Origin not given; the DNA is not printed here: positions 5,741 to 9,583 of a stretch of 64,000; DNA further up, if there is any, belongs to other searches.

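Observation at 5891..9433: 1180-aa protein with C-terminal HEAT/PBS-lyase repeats and a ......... motif; ORF overlaps the upstream gene by 49 nt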

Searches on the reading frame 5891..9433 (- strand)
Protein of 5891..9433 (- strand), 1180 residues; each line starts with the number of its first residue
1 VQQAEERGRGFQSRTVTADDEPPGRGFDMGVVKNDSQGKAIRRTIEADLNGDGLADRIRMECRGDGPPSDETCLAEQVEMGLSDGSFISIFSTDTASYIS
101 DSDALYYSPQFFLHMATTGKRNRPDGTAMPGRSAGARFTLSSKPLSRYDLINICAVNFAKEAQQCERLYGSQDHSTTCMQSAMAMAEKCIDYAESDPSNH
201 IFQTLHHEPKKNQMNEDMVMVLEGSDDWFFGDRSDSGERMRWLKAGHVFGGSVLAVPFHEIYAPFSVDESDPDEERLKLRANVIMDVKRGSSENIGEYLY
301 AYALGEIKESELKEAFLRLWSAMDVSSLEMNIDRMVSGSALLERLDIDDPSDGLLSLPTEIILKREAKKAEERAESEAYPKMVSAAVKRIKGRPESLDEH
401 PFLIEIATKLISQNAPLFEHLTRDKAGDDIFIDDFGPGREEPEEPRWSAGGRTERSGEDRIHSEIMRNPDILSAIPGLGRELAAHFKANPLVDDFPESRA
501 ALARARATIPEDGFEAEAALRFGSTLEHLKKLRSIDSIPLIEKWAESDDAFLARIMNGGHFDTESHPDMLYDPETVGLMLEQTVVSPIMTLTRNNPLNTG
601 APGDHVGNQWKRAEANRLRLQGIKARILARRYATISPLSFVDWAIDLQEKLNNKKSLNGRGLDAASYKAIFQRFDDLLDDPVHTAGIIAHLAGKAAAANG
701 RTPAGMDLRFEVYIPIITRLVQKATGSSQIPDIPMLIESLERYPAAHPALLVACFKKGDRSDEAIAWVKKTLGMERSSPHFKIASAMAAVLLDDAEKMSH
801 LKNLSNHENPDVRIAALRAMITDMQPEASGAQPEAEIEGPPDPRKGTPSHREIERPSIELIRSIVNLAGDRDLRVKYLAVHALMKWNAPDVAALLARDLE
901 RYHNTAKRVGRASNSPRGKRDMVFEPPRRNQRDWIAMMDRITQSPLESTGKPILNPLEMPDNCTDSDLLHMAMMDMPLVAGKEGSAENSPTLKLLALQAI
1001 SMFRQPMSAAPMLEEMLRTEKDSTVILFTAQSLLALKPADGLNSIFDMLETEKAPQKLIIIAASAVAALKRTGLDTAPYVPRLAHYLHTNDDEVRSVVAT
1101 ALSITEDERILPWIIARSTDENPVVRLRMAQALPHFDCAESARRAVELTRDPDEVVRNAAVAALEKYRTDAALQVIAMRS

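Call 7: search_protein_families(library=pfam, proteins=[window:5891-9433:-], max_evalue=1)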
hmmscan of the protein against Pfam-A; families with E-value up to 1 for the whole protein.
window:5891-9433:- (1180 aa): 6 families
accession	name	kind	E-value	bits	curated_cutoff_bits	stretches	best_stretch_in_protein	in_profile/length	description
PF13646.12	HEAT_2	-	2.9e-19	69.6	27.7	4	1113-1177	3-68/88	HEAT repeats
PF02985.28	HEAT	-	1.7e-08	34.4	23.5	1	799-820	3-24/31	HEAT repeat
PF00514.29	Arm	-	0.019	15.5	20.6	0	1080-1103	14-37/41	Armadillo/beta-catenin-like repeat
PF04736.17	Eclosion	-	0.062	13.5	25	1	145-190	4-45/61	Eclosion hormone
PF20168.4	PDS5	-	0.071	11.3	27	1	1116-1176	291-357/1053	Sister chromatid cohesion protein PDS5 protein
PF13513.12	HEAT_EZ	-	0.28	12.2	27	0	859-883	28-52/55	HEAT-like repeat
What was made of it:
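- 5894..7249 (-): Residues 701-1152: HEAT-repeat alpha-solenoid of about 11-12 helical hairpins in three blocks. The blocks are separated by two disordered, variable insertions (796-825 and 884-931). Pfam HEAT_2 and HEAT (call 7).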

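Call 8: search_protein_families(library=ncbifam, proteins=[window:5891-9433:-], max_evalue=1)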
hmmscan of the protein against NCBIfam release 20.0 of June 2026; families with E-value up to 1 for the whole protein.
window:5891-9433:- (1180 aa): 4 families
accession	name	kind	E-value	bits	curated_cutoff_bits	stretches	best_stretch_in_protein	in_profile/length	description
NF045915.1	PhycobilmeDegNblB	equivalog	7.2e-08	32.2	300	1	1009-1160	67-212/214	phycobilisome degradation protein NblB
NF010374.0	PRK13800.1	equivalog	5e-06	25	1196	1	967-1169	612-805/898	fumarate reductase/succinate dehydrogenase flavoprotein subunit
TIGR02270.1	TIGR02270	subfamily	0.011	14.8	206.8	1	1065-1174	73-181/410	TIGR02270 family protein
NF007244.0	PRK09687.1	equivalog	0.081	12.2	275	1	1059-1166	106-220/285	putative lyase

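Call 9: find_homologous_proteins(query=window:5891-9433:-)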
Query window:5891-9433:- (1180 aa): 2 proteins with E <= 0.001 among 8000 candidates.
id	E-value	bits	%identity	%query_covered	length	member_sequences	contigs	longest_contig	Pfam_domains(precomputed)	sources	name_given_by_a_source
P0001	0.0e+0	2594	100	98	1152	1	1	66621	PF02985.29,PF13646.13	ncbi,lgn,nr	ncbi:MAG: HEAT repeat domain-containing protein [Proteobacteria bacterium]|nr:HEAT repeat domain-con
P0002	3.8e-5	40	32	8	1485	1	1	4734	PF12717.14,PF00514.30,PF02985.29,PF11838.15,PF03130.23,PF05729.19,PF13513.13,PF13676.12,PF01602.27,PF13646.13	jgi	-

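Call 22: find_encoding_contigs(protein=P0001, flank=10000, max_places=6)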
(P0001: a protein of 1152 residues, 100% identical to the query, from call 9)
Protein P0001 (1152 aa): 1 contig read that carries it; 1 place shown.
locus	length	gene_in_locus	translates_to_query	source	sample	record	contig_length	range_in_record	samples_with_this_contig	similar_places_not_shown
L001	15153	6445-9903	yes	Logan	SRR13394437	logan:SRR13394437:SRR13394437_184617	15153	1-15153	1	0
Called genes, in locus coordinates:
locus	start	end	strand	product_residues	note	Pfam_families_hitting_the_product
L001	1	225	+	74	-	?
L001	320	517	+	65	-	-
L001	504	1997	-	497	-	PF25046:DUF7790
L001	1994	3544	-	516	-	PF25046:DUF7790 (faint)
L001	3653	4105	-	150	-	PF01316:Arg_repressor, PF02863:Arg_repressor_C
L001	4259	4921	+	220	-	-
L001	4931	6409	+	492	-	-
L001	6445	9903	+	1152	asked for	PF02985:HEAT (faint), PF13646:HEAT_2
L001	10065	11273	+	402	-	PF00764:Arginosuc_synth, PF20979:Arginosuc_syn_C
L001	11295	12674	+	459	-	PF00206:Lyase_1, PF14698:ASL_C2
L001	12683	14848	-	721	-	-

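Call 27: predict_structure(protein=window:5894-9349:-)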
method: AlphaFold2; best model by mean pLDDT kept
length: 1152 residues; sequences in the alignment: 1
mean_pLDDT: 39.4   pTM: 0.28
mean pLDDT of the five models: 39.4, 32.0, 31.4, 30.3, 26.4
residues with pLDDT >= 90: 0; 70-90: 0; 50-70: 130; < 50: 1022
segments of 3 or more residues with pLDDT < 50: 1-131, 133-144, 149-151, 153-156, 158-265, 293-592, 601-608, 625-632, 636-638, 667-687, 696-1009, 1064-1066, 1068-1140, 1142-1152
pLDDT, mean of each block of 10 residues (from residue 1): 32 37 38 33 35 27 28 27 33 28 26 34 44 47 49 47 43 29 29 24 30 26 25 28 41 44 50 51 53 44 43 42 42 40 43 39 40 40 38 34 29 31 32 38 38 40 37 38 34 34 36 38 37 34 38 38 38 41 46 50 49 58 47 50 56 50 50 39 47 47 37 41 42 44 40 37 37 37 39 35 31 37 36 40 39 38 38 40 41 37 38 29 28 33 32 33 38 35 42 37 45 60 56 57 54 57 49 43 40 37 38 40 46 42 41 34
secondary structure, 60 per line:
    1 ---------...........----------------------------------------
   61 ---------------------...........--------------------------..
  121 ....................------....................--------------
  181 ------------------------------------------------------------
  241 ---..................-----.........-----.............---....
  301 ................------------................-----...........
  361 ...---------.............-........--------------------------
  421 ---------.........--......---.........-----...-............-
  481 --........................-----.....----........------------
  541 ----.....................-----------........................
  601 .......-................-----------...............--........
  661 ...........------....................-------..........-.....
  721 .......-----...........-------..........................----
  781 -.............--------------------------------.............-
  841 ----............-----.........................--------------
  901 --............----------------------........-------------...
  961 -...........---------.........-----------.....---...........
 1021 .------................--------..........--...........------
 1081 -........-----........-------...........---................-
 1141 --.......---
elements in order (helices of 4 or more, strands of 3 or more residues): H10-20 H82-92 H119-140 H147-166 H244-261 H267-275 H281-293 H297-316 H329-344 H350-363 H373-385 H387-394 H430-438 H441-446 H450-458 H468-479 H483-506 H512-516 H521-528 H545-565 H577-607 H609-624 H636-650 H653-671 H678-697 H705-714 H716-727 H733-743 H751-776 H782-794 H827-839 H845-856 H862-886 H903-914 H937-944 H962-972 H982-990 H1002-1006 H1010-1021 H1028-1043 H1052-1061 H1064-1074 H1082-1089 H1095-1102 H1110-1120 H1124-1139 H1143-1149
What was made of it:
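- Tried and rejected: Single-sequence AlphaFold gave an unusable model, pLDDT 39 (call 27), and cost one of the two structure jobs.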

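Call 34: find_related_loci(query=A1, collection=genome_contigs, flank=10000)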
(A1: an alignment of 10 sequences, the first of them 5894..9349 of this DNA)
Query A1 (1152 aa) in genome_contigs; peptide patterns used: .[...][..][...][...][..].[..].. (x = any residue, [..] = any of these).
11 stretches matched a pattern, but none encodes a relative of the query by tblastn (E <= 1e-3).

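Call 35: find_homologous_proteins(query=A1, max_evalue=0.00001)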
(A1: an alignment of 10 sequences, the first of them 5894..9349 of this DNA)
Query A1 (10 sequences) (1152 aa, profile of the alignment): 8 proteins with E <= 0.00001 among 8000 candidates.
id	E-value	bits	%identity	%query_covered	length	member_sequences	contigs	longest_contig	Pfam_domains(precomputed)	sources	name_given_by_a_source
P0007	0.0e+0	1104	30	47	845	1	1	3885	PF02985.29,PF13646.13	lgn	-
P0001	0.0e+0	1058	100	100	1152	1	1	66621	PF02985.29,PF13646.13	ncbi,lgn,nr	ncbi:MAG: HEAT repeat domain-containing protein [Proteobacteria bacterium]|nr:HEAT repeat domain-con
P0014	1.7e-16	78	29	10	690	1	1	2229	PF23271.2,PF12717.14,PF00514.30,PF22646.3,PF02985.29,PF05569.18,PF28349.1,PF01602.27,PF21581.4,PF25786.1,PF03130.23,PF12348.15,PF20168.5,PF13513.13,PF13646.13,PF23227.2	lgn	-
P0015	3.4e-9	54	43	2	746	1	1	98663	PF21581.4,PF12717.14,PF02985.29,PF03130.23,PF13646.13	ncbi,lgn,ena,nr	ncbi:MAG: HEAT repeat domain-containing protein [Alphaproteobacteria bacterium]|nr:HEAT repeat domai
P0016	7.5e-9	52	31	6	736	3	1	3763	PF12717.14,PF00160.27,PF02985.29,PF03130.23,PF13513.13,PF13646.13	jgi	jgi:HEAT repeat protein/cyclophilin family peptidyl-prolyl cis-trans isomerase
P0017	3.0e-7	47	26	7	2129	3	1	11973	PF00514.30,PF23381.2,PF02985.29,PF25173.2,PF24807.2,PF24817.2,PF00400.39,PF13646.13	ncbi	-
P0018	1.0e-6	45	27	15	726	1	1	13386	PF00160.27,PF02985.29,PF03130.23,PF13513.13,PF13646.13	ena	-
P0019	3.6e-6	44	-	-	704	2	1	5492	PF12717.14,PF00514.30,PF02985.29,PF13513.13,PF01602.27,PF13646.13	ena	-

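Call 36: find_related_loci(query=A1, collection=metagenome_contigs, flank=10000)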
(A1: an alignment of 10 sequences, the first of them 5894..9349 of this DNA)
Query A1 (1152 aa) in metagenome_contigs; peptide patterns used: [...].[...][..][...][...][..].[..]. (x = any residue, [..] = any of these).
43 stretches matched a pattern, but none encodes a relative of the query by tblastn (E <= 1e-3).

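Call 37: find_related_loci(query=A1, collection=viral_contigs, flank=10000)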
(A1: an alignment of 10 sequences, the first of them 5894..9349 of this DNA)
Query A1 (1152 aa) in viral_contigs; peptide patterns used: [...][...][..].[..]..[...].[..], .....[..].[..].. (x = any residue, [..] = any of these).
93 stretches matched a pattern, but none encodes a relative of the query by tblastn (E <= 1e-3).

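Call 44: search_protein_families(library=pfam, alignment_id=A1, max_evalue=1)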
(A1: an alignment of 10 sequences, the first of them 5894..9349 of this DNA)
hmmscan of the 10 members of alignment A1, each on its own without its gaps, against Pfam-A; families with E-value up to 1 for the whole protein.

A. member 1, window:5894-9349:- (1152 aa): 6 families
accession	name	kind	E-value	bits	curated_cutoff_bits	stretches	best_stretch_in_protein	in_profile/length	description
PF13646.12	HEAT_2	-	1.8e-19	70.2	27.7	4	1085-1149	3-68/88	HEAT repeats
PF02985.28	HEAT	-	1.4e-08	34.6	23.5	1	771-792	3-24/31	HEAT repeat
PF00514.29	Arm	-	0.017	15.6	20.6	0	1052-1075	14-37/41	Armadillo/beta-catenin-like repeat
PF04736.17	Eclosion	-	0.06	13.5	25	1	117-162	4-45/61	Eclosion hormone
PF20168.4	PDS5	-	0.068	11.4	27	1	1088-1148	291-357/1053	Sister chromatid cohesion protein PDS5 protein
PF13513.12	HEAT_EZ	-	0.21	12.6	27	0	831-855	28-52/55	HEAT-like repeat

B. families by the number of members that match (of 10 scanned): 22 families
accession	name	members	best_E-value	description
PF13646.12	HEAT_2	10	2e-25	HEAT repeats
PF02985.28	HEAT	10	1.6e-09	HEAT repeat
PF13513.12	HEAT_EZ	5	1.5e-05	HEAT-like repeat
PF03130.22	HEAT_PBS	4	0.00054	PBS lyase HEAT-like repeat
PF00514.29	Arm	2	0.00067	Armadillo/beta-catenin-like repeat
PF25151.1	TPR_Trm732_C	2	0.083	Trm732, C-terminal TPR repeats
PF16798.10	DUF5069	1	0.034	Domain of unknown function (DUF5069)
PF10163.14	EnY2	1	0.051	Transcription factor e(y)2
PF04736.17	Eclosion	1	0.06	Eclosion hormone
PF01839.29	FG-GAP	1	0.063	FG-GAP repeat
PF20168.4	PDS5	1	0.068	Sister chromatid cohesion protein PDS5 protein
PF03717.20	PBP_dimer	1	0.11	Penicillin-binding Protein dimerisation domain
PF07704.17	PSK_trans_fac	1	0.14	Rv0623-like transcription factor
PF07511.17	DUF1525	1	0.16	Protein of unknown function (DUF1525)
PF20923.2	COMMD9_HN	1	0.16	COMMD9, helical N-terminal domain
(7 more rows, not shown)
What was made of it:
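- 5894..7249 (-): All 10 family members hit HEAT_2 (call 44).
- On HEAT repeat proteins (Pfam PF13646 HEAT_2, PF02985 HEAT): All 10 family members hit both (call 44).
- HEAT_PBS repeats detected in 4 of 10 members (call 44).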
